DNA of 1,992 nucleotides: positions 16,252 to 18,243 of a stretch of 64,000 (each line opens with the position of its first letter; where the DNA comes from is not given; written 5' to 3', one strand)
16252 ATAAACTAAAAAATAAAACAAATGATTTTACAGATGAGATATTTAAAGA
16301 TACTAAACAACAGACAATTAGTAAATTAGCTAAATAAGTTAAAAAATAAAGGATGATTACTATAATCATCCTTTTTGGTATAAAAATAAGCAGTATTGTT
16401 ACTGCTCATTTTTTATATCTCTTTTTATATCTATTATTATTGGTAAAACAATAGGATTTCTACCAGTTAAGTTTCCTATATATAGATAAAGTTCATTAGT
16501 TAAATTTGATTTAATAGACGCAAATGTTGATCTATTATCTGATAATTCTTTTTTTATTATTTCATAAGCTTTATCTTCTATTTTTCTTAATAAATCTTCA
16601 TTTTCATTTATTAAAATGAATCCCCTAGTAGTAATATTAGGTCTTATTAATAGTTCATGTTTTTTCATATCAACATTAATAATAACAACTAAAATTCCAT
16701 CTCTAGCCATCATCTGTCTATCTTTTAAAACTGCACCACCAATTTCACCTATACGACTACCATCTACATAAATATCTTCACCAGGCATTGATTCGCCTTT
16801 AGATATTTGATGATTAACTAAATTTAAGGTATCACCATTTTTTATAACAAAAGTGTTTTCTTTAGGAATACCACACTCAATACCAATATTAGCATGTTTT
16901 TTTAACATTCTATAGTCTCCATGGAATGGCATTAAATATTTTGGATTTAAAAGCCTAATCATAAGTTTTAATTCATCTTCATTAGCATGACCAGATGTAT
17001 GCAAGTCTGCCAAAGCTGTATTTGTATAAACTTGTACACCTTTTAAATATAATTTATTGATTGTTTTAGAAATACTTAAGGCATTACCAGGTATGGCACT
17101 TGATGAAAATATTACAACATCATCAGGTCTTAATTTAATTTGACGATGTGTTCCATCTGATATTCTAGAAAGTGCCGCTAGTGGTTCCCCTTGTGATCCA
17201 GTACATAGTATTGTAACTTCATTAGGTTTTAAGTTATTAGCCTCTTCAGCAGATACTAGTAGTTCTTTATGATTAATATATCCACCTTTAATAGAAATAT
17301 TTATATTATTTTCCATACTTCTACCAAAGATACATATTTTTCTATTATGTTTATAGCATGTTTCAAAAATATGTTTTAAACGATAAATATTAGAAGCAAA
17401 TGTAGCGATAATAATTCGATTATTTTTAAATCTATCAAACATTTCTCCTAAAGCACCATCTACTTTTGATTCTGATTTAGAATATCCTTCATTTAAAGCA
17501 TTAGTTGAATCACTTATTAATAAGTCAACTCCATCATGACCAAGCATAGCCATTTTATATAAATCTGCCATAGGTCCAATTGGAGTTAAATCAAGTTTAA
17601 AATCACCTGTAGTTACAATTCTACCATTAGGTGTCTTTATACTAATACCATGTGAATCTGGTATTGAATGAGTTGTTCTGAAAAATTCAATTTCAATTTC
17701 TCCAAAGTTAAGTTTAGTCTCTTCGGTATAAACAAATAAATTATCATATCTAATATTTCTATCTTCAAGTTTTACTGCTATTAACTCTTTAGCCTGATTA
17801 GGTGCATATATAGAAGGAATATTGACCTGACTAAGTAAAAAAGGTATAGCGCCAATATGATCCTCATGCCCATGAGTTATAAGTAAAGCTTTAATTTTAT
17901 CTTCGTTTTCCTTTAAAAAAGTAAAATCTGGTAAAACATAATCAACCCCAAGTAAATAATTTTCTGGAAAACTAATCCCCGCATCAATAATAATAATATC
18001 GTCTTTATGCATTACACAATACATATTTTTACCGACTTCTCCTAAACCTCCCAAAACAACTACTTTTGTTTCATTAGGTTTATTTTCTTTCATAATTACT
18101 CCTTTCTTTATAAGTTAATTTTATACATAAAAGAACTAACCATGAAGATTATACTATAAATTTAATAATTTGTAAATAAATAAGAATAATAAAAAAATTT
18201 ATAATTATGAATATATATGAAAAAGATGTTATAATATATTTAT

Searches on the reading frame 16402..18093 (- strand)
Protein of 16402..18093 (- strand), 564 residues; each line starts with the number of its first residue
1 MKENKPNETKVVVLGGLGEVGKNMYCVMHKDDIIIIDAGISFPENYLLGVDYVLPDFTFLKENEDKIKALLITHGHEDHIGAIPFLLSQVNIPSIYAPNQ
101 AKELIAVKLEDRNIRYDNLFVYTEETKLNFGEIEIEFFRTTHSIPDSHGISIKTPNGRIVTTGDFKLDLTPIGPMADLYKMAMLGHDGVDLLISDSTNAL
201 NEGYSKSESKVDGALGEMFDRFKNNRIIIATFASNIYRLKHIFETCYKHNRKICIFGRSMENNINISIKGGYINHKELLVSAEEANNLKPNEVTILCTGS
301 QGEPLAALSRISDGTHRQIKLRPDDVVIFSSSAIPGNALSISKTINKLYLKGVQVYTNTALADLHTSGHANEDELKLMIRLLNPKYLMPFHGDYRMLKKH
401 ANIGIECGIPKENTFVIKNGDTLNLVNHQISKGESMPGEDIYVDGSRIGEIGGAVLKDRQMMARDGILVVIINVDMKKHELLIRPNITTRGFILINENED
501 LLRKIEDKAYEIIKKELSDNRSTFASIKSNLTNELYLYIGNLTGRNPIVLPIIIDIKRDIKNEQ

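Call 13: search_protein_families(library=pfam, proteins=[window:16402-18093:-], max_evalue=0.00001)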
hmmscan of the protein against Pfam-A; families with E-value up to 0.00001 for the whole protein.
window:16402-18093:- (564 aa): 5 families
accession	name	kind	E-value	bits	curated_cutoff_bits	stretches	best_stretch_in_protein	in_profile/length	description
PF22505.1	RNase_J_b_CASP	-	8.8e-49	164.9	27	1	225-348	2-126/126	Ribonuclease J, beta-CASP domain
PF17770.6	RNase_J_C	-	9.2e-23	81.6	23.8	1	455-556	1-102/102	Ribonuclease J C-terminal domain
PF00753.33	Lactamase_B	-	2.6e-15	57.3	22.7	1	19-166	3-151/196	Metallo-beta-lactamase superfamily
PF07521.17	RMMBL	-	2.1e-09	37.7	21.6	1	363-402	10-50/63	Zn-dependent metallo-hydrolase RNA specificity domain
PF12706.13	Lactamase_B_2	-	1.5e-08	34.9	27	1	34-196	3-164/200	Beta-lactamase superfamily domain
